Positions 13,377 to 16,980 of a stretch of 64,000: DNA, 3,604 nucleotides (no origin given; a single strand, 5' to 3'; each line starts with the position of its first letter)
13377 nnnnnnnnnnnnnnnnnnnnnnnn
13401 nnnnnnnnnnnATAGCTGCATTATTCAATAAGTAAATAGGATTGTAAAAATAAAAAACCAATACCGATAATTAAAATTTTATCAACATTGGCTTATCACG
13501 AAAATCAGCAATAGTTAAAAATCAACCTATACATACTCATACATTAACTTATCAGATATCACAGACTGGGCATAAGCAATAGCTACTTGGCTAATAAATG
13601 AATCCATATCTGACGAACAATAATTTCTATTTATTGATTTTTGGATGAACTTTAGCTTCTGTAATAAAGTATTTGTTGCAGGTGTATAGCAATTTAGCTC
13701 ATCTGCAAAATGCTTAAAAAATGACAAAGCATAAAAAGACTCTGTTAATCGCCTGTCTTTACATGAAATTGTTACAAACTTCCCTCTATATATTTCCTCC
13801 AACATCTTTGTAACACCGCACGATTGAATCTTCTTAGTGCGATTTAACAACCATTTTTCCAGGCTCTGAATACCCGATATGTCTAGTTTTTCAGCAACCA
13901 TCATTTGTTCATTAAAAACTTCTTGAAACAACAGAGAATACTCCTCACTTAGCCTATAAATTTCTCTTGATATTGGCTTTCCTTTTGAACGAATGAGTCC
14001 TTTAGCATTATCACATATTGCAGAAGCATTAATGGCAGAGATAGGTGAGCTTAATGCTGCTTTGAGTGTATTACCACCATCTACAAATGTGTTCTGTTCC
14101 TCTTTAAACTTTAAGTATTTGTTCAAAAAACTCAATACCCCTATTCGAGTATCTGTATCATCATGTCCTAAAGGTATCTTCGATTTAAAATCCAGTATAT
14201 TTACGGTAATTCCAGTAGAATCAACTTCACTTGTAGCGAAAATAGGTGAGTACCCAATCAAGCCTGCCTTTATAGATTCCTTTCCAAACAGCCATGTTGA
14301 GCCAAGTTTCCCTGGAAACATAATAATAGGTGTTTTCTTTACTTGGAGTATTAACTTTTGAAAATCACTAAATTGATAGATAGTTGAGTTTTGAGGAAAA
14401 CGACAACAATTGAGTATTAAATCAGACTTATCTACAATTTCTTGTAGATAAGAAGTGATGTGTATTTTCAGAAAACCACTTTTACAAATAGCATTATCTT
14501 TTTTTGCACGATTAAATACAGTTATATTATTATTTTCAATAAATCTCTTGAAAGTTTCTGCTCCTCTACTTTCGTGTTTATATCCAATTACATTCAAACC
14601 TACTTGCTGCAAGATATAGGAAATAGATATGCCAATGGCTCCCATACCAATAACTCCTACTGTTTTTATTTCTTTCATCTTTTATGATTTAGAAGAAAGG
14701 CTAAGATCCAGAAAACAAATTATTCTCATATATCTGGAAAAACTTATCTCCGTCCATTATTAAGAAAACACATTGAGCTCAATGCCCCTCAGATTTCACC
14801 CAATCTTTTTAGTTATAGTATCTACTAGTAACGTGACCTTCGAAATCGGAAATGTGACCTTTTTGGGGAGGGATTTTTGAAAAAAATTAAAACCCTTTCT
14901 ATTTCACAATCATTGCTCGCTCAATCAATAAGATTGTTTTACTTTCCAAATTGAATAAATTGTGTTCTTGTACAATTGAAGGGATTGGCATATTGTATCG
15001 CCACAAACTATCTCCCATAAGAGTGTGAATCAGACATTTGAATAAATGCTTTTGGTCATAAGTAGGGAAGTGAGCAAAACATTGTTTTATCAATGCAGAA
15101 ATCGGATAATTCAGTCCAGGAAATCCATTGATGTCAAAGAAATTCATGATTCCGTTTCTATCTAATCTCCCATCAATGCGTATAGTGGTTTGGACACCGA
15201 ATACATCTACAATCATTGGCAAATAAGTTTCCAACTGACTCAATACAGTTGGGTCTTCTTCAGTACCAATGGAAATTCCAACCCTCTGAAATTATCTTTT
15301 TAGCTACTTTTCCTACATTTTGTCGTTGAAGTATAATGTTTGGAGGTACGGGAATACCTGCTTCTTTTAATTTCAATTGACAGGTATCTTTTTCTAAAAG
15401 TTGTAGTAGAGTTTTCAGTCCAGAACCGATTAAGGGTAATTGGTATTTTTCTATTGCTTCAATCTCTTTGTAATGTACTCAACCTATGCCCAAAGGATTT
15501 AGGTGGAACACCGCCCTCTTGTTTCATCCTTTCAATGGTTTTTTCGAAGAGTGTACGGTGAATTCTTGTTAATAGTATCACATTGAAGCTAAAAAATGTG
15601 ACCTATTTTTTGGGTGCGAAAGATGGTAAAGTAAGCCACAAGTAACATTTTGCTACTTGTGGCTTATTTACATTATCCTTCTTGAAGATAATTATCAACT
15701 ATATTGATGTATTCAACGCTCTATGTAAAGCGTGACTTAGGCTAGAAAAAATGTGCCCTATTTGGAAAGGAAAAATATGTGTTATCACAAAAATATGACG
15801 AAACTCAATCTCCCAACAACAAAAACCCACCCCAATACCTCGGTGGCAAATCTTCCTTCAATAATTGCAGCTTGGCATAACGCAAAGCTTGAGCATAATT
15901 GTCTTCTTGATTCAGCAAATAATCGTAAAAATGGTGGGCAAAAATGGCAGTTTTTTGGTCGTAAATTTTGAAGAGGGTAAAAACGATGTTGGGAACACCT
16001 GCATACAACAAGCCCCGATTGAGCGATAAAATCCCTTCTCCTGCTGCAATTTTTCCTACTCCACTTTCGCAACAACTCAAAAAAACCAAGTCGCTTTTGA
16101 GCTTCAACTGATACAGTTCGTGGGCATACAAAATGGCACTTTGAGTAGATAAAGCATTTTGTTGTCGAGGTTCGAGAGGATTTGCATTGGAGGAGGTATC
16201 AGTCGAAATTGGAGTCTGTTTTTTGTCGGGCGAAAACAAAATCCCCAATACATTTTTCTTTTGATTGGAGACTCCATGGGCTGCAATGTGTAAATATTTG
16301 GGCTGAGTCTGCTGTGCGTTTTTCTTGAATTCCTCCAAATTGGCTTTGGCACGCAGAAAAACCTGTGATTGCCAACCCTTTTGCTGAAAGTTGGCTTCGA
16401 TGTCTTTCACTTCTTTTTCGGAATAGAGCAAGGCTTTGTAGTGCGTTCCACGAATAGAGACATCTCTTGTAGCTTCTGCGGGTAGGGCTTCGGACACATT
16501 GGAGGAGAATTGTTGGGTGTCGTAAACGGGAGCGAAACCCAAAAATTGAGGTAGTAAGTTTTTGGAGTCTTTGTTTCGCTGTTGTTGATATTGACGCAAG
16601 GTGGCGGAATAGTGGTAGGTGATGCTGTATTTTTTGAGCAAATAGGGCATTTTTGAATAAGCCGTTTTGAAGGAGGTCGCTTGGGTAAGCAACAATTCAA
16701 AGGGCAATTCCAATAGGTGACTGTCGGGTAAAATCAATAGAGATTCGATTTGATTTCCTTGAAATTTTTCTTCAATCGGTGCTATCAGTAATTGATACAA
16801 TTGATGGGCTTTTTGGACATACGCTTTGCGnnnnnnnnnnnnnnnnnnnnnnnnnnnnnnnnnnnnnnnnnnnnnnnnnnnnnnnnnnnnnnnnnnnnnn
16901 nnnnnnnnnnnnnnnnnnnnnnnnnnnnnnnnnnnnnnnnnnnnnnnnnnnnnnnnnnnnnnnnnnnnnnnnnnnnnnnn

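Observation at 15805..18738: TPR-CHAT paralogs: near-identical protease halves, strongly diverged TPR halves, mosaic relationships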

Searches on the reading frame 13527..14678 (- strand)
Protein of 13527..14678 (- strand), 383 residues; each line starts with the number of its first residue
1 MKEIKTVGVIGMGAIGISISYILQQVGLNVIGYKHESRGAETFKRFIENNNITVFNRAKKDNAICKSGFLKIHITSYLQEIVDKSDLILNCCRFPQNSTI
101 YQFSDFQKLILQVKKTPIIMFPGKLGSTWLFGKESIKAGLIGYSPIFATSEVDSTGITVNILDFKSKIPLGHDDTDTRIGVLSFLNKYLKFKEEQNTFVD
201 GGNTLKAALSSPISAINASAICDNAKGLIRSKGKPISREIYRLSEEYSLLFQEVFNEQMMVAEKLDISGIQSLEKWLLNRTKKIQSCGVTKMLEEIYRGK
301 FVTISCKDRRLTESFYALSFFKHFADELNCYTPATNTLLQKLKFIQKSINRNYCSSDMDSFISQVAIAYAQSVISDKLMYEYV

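Call 6: search_protein_families(library=pfam, proteins=[window:13527-14678:-], max_evalue=0.01)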
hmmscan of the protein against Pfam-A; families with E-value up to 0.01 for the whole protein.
window:13527-14678:- (383 aa): 3 families
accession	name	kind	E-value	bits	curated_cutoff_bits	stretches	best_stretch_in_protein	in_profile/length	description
PF02826.25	2-Hacid_dh_C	-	3.3e-06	27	25.1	1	5-44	37-76/178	D-isomer specific 2-hydroxyacid dehydrogenase, NAD binding domain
PF02737.24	3HCDH_N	-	4.8e-05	23.8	22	1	6-89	1-83/180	3-hydroxyacyl-CoA dehydrogenase, NAD binding domain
PF02317.23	Octopine_DH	-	0.0053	17.2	30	0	243-339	43-143/150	NAD/NADP octopine/nopaline dehydrogenase, alpha-helical domain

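Call 7: search_protein_families(library=padloc, proteins=[window:13527-14678:-], max_evalue=0.01)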
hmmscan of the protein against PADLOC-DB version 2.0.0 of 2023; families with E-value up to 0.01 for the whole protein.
window:13527-14678:- (383 aa): 0 families

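Call 58: search_protein_families(library=ncbifam, proteins=[window:13527-14678:-], max_evalue=0.01)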
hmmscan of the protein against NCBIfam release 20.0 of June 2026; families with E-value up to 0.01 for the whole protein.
window:13527-14678:- (383 aa): 8 families
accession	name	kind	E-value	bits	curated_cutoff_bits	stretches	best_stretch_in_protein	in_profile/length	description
NF005650.0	PRK07417.1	equivalog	0.00021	20.6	290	1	6-50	3-44/281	prephenate/arogenate dehydrogenase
NF006143.0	PRK08293.1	equivalog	0.00042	19.7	312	1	2-91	2-92/291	3-hydroxyacyl-CoA dehydrogenase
NF006124.0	PRK08268.1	subfamily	0.00047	19.2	508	1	2-88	5-90/507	3-hydroxyacyl-CoA dehydrogenase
NF005715.0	PRK07530.1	equivalog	0.00054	19.4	420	1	2-92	2-91/292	3-hydroxybutyryl-CoA dehydrogenase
NF005875.0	PRK07819.1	subfamily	0.0024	17.3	319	1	2-89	3-89/287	3-hydroxybutyryl-CoA dehydrogenase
NF042925.1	FHMPC_DH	equivalog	0.0047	16.2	500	1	6-98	2-89/304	5-formyl-3-hydroxy-2-methylpyridine 4-carboxylate 5-dehydrogenase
NF005814.0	PRK07680.1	equivalog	0.0079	15.4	278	1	46-93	24-71/275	late competence protein ComER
NF004783.0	PRK06129.1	equivalog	0.0093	15.4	347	0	5-92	3-90/315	3-hydroxyacyl-CoA dehydrogenase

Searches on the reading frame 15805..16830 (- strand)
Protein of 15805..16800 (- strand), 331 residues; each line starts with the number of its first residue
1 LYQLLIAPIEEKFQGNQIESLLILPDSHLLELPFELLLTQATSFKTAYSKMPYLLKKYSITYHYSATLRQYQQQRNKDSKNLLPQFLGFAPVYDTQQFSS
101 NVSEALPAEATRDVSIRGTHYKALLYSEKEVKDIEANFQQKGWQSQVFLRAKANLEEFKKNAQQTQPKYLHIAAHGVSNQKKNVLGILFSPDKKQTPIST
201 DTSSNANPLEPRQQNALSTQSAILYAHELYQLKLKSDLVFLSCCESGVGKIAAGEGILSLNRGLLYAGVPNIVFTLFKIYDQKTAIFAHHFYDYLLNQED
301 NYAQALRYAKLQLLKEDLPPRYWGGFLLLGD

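Call 16: find_related_loci(query=window:15805-16800:-, collection=genome_contigs, flank=6000)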
Query window:15805-16800:- (331 aa) in genome_contigs; peptide patterns used: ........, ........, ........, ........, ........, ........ (x = any residue, [..] = any of these).
69 stretches matched a pattern; 4 encode a relative of the query (tblastn E <= 1e-3); 4 distinct loci.
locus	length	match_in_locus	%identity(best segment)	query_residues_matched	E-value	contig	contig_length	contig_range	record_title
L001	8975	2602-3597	69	1-331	1e-156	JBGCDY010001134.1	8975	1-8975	MAG: Chitinophagales bacterium isolate SGMAG-61 contig1133, whole genome shotgun sequence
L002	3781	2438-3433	68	1-331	2e-151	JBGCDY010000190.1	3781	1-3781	MAG: Chitinophagales bacterium isolate SGMAG-61 contig190, whole genome shotgun sequence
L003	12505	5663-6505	30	1-330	1e-39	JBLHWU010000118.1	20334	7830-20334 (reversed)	MAG: Saprospiraceae bacterium isolate 3300046534_148 Ga0491194_0005189, whole genome shotgun sequence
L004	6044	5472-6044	31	18-254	8e-20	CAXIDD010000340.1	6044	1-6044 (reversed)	MAG TPA_asm: uncultured Saprospirales bacterium isolate ERR7163070_binner13_56 genome assembly, contig: ERZ8868561.10699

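Call 42: find_related_loci(query=A2, collection=metagenome_contigs, flank=10000)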
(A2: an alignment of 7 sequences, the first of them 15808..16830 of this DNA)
Query A2 (341 aa) in metagenome_contigs; peptide patterns used: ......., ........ (x = any residue, [..] = any of these).
100 stretches matched a pattern, but none encodes a relative of the query by tblastn (E <= 1e-3).
